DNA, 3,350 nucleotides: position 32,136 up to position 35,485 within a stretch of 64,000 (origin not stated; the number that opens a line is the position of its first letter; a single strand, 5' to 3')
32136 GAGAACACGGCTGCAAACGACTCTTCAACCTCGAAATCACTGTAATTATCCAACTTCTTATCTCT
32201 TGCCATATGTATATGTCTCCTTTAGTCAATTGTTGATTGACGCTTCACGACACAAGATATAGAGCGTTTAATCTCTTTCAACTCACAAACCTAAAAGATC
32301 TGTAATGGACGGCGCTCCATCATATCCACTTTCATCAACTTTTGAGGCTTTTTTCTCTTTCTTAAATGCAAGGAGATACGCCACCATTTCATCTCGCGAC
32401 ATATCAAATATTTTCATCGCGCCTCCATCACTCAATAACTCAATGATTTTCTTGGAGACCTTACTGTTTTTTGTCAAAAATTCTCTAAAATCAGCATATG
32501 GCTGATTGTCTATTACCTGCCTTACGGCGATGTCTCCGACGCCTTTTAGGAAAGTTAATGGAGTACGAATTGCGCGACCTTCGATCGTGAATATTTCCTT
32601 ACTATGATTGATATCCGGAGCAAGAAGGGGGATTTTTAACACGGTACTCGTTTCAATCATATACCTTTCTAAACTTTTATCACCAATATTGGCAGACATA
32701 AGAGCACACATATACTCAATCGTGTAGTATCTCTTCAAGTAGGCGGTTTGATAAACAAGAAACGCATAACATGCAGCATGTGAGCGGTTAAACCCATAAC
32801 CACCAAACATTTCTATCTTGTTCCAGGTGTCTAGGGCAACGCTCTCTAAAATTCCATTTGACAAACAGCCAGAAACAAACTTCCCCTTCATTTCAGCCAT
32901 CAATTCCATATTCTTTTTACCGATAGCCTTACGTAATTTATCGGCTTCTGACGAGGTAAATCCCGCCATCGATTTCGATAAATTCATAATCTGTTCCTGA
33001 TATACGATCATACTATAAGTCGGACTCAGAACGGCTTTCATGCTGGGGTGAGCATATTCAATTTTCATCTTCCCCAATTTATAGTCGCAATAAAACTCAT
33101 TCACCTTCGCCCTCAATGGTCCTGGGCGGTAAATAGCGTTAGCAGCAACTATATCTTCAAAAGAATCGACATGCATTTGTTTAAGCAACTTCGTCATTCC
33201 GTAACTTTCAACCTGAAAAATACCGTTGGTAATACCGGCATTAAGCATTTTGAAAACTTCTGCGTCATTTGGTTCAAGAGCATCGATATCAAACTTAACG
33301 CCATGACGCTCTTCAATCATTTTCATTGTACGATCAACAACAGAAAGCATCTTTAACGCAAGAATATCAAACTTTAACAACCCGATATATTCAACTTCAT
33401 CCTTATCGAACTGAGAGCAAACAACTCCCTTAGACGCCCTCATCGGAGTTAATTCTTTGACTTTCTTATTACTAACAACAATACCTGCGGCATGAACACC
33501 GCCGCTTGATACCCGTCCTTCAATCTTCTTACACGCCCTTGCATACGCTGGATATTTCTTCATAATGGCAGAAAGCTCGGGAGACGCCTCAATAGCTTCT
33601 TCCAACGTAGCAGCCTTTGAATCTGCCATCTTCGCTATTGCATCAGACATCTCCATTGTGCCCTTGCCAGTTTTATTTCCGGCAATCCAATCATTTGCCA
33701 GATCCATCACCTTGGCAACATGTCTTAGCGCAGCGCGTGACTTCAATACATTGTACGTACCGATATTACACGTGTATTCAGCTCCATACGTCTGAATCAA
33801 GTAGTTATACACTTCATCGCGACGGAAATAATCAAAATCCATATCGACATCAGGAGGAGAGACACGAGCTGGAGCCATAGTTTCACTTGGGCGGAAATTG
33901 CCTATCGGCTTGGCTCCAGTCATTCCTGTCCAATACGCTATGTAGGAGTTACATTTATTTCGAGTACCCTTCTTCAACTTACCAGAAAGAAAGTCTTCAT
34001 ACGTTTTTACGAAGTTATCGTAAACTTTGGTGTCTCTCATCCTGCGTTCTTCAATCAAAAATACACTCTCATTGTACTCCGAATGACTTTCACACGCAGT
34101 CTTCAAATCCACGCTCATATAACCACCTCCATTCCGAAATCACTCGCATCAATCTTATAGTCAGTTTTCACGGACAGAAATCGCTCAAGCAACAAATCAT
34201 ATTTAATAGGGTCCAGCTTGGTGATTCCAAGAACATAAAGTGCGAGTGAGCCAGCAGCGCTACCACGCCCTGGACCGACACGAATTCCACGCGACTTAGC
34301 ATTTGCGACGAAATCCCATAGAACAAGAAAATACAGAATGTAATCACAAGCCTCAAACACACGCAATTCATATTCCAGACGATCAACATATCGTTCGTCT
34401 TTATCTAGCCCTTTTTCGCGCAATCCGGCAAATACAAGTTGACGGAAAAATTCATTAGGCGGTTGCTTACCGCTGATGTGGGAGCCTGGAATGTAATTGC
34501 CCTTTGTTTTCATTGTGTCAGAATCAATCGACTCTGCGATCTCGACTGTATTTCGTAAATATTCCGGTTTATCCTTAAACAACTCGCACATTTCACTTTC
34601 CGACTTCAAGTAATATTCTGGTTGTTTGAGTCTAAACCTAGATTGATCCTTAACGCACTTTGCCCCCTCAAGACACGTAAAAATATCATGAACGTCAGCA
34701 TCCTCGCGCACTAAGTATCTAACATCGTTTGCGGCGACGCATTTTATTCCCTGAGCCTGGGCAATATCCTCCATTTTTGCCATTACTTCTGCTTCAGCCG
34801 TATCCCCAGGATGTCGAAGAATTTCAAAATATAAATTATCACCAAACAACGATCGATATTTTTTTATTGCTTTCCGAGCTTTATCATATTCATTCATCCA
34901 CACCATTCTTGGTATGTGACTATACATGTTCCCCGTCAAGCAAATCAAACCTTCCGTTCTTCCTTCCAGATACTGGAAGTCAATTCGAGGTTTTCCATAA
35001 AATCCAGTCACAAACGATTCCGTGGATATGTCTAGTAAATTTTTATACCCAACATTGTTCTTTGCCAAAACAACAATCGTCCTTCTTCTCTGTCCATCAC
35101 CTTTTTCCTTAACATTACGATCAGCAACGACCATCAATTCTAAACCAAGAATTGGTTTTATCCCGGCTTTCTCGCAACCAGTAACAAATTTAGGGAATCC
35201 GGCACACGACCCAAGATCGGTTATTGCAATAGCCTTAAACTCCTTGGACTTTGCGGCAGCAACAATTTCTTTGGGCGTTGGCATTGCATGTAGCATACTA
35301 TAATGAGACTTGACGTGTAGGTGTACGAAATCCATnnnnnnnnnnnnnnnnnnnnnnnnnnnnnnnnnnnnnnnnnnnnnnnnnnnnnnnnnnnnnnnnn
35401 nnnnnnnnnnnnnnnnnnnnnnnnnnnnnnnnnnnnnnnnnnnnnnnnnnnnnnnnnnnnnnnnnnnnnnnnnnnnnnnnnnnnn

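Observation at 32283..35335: Intein-free split DnaE whose two halves share a duplicated, diverged palm segment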

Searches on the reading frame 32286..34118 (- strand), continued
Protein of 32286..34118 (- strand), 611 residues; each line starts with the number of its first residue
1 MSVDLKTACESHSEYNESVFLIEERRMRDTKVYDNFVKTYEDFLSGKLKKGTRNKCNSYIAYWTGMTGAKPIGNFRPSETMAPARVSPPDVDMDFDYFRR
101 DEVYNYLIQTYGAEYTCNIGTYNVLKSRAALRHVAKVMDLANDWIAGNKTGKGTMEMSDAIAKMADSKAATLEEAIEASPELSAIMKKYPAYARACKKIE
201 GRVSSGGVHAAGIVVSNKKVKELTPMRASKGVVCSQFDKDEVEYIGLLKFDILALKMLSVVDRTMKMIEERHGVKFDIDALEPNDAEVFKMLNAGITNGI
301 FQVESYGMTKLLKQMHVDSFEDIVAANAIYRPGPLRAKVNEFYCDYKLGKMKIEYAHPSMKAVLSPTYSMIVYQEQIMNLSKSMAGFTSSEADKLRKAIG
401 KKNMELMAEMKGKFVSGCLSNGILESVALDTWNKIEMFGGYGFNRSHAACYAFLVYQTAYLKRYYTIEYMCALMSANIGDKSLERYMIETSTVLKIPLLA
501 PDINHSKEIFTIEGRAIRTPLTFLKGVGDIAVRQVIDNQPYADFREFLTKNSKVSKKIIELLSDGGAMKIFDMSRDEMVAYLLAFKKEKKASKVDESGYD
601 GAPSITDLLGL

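Call 64: get_annotated_region(hit=H31, flank=2500)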
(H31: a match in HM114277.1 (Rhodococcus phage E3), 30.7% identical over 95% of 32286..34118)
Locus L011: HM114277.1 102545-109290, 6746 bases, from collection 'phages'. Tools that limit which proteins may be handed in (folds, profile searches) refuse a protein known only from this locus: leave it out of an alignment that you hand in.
description: Rhodococcus phage E3, complete genome.
organism: Rhodococcus phage E3 (NCBI taxid 1007869)
taxonomy: Viruses; Duplodnaviria; Heunggongvirae; Uroviricota; Caudoviricetes
host: Rhodococcus equi; source: -; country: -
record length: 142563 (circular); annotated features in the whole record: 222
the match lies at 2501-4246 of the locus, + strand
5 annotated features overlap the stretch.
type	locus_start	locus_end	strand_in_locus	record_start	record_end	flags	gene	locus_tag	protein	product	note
CDS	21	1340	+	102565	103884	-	gp153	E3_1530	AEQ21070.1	conserved hypothetical protein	-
CDS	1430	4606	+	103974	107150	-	gp154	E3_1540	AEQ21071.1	DnaE-like DNA polymerase III alpha subunit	-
CDS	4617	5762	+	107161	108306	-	gp155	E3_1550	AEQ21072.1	putative RecA-like DNA recombination protein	-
CDS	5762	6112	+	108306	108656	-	gp156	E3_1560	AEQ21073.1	conserved hypothetical protein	-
CDS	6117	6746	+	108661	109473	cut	gp157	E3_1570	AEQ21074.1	conserved hypothetical protein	-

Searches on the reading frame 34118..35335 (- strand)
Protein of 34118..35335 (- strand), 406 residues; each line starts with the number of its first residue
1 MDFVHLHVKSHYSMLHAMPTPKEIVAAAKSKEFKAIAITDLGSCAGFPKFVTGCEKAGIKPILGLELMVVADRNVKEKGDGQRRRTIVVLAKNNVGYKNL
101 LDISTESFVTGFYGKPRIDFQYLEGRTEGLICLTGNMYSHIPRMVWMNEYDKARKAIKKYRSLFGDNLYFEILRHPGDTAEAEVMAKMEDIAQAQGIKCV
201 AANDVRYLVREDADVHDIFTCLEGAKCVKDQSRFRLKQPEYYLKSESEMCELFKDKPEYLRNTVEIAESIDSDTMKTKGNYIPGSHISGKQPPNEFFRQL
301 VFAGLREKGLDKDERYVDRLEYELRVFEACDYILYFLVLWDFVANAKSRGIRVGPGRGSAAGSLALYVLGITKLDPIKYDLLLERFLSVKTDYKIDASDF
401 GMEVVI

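Call 4: search_protein_families(library=pfam, proteins=[window:34118-35335:-], max_evalue=0.1)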
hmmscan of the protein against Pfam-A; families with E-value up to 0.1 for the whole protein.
window:34118-35335:- (406 aa): 2 families
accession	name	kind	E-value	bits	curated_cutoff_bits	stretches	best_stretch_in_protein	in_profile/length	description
PF02811.25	PHP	-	4.4e-44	151.1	26.4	1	5-175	1-164/164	PHP domain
PF07733.18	DNA_pol3_alpha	-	5.1e-29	102.1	23.9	1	297-391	3-98/260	Bacterial DNA polymerase III alpha NTPase domain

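Call 8: search_dna_similar(query=window:34118-35335:-, collection=phages, mode=protein, max_rows=40)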
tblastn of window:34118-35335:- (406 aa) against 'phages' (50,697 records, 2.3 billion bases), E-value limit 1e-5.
Records with a match: 1370; places in all: 1370; records where one place covers at least 80% of the query: 839.
Best place of each record, by identity: <60% 1370.
By first word of the organism name: Pseudomonas 299; Mycobacterium 281; Streptomyces 211; Gordonia 132; Bacillus 78; Bacteriophage 43; Microbacterium 36; Escherichia 31; Staphylococcus 28; Rhodococcus 22; and 56 more.
By host as written in the record: Mycobacterium smegmatis mc2 155 203; Pseudomonas aeruginosa 117; - 98; Pseudomonas aeruginosa PAO1 86; Streptomyces griseus ATCC 10137 81; Gordonia terrae 3612 65; Streptomyces lividans JI 1326 44; Mycobacterium smegmatis mc#155 37; and 229 more.
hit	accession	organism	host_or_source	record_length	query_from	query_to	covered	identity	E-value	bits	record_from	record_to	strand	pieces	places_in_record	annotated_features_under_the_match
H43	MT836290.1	Bacteriophage sp.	human fecal samples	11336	2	403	99%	38.5%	6e-80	273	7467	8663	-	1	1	record has no annotation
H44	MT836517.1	Bacteriophage sp.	human fecal samples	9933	2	406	100%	37.6%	3e-78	268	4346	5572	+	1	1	record has no annotation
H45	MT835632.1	Bacteriophage sp.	human fecal samples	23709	2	403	99%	37.5%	4e-77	265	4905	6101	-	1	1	record has no annotation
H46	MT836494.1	Bacteriophage sp.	human fecal samples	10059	1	388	96%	38.8%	8e-76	261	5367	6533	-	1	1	record has no annotation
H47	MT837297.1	Bacteriophage sp.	human fecal samples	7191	1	388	96%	38.8%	7e-78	267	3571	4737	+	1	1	record has no annotation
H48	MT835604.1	Bacteriophage sp.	human fecal samples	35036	3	403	99%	37.3%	4e-75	259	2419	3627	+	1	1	record has no annotation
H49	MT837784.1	Bacteriophage sp.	human fecal samples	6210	1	403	99%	37.0%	1e-76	264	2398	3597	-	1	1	record has no annotation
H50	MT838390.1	Bacteriophage sp.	human fecal samples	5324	3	403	99%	37.0%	2e-78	269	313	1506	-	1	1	record has no annotation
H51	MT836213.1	Bacteriophage sp.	human fecal samples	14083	1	388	96%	37.9%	2e-77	266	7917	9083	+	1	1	record has no annotation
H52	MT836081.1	Bacteriophage sp.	human fecal samples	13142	3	403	99%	36.4%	5e-73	253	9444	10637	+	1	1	record has no annotation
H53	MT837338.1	Bacteriophage sp.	human fecal samples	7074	1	403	99%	36.1%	8e-78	267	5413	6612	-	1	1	record has no annotation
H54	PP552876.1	Bacillus phage PK-1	-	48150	1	389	96%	37.4%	7e-62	221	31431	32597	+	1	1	DNA polymerase III alpha subunit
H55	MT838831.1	Bacteriophage sp.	human fecal samples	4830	1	388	96%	37.5%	2e-75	260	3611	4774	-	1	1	record has no annotation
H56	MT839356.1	Bacteriophage sp.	human fecal samples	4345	1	388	96%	37.3%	3e-78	268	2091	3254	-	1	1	record has no annotation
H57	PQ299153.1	Bacillus phage Jayan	Bacillus licheniformis DSM13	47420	1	389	96%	37.2%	2e-61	220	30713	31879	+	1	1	DNA polymerase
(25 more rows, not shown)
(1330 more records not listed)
